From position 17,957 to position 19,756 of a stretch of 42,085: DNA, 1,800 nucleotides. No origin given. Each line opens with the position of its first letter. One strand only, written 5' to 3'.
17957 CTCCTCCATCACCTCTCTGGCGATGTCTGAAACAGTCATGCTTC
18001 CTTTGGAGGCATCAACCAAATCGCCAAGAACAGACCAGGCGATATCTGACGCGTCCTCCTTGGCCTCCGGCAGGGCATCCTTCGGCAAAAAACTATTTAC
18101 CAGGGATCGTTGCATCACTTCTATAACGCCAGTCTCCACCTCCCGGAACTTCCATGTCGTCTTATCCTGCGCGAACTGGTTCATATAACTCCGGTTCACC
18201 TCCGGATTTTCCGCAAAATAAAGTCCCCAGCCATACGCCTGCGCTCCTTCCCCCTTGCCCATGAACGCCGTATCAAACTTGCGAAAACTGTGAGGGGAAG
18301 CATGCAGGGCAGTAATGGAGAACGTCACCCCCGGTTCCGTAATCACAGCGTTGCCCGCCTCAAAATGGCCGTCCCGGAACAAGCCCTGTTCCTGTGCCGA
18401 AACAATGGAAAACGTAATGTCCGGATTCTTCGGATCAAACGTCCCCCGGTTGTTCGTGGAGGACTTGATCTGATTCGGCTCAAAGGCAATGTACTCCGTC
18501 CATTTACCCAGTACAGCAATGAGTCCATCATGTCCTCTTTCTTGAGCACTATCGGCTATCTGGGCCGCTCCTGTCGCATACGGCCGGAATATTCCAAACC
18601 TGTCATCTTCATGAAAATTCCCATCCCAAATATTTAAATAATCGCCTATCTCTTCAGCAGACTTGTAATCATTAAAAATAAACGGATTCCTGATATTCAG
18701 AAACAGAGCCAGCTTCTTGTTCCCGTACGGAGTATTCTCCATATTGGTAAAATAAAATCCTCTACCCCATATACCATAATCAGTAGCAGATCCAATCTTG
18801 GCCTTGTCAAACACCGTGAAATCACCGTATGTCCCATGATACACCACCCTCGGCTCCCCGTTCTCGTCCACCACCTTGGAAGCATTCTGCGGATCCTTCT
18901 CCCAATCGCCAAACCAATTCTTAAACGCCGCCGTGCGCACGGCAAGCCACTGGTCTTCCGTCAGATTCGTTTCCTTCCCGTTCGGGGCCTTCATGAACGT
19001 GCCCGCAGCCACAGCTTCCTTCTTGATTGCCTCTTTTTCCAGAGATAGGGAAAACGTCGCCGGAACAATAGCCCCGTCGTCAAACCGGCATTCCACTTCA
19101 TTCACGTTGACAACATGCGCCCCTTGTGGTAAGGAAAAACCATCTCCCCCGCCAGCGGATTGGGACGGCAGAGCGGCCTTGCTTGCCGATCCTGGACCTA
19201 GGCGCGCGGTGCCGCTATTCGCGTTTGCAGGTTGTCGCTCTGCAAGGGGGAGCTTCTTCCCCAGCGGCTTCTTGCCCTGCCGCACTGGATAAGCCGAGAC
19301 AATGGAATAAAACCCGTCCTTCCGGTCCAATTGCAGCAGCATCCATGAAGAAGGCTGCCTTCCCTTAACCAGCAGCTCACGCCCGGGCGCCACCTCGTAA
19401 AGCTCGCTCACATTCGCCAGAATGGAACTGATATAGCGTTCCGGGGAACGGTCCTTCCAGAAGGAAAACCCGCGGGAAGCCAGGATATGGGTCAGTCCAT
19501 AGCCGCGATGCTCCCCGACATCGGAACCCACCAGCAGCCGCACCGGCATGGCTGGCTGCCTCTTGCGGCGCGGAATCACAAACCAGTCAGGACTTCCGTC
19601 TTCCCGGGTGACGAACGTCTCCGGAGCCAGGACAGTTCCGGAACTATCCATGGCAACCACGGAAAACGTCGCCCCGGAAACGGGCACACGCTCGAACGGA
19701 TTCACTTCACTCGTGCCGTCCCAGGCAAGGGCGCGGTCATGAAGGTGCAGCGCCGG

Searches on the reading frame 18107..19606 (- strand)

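Call 39: search_protein_families(library=pfam, proteins=[window:18107-19606:-], max_evalue=0.1)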
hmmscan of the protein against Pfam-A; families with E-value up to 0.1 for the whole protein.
window:18107-19606:- (500 aa): 2 families
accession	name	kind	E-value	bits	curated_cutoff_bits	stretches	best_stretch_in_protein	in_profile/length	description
PF18760.7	ART-PolyVal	-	2.2e-25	90.5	31.2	1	247-390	1-140/140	ADP-Ribosyltransferase in polyvalent proteins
PF13151.12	DUF3990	-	0.00046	20.3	32.2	0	255-293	3-38/152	Protein of unknown function (DUF3990)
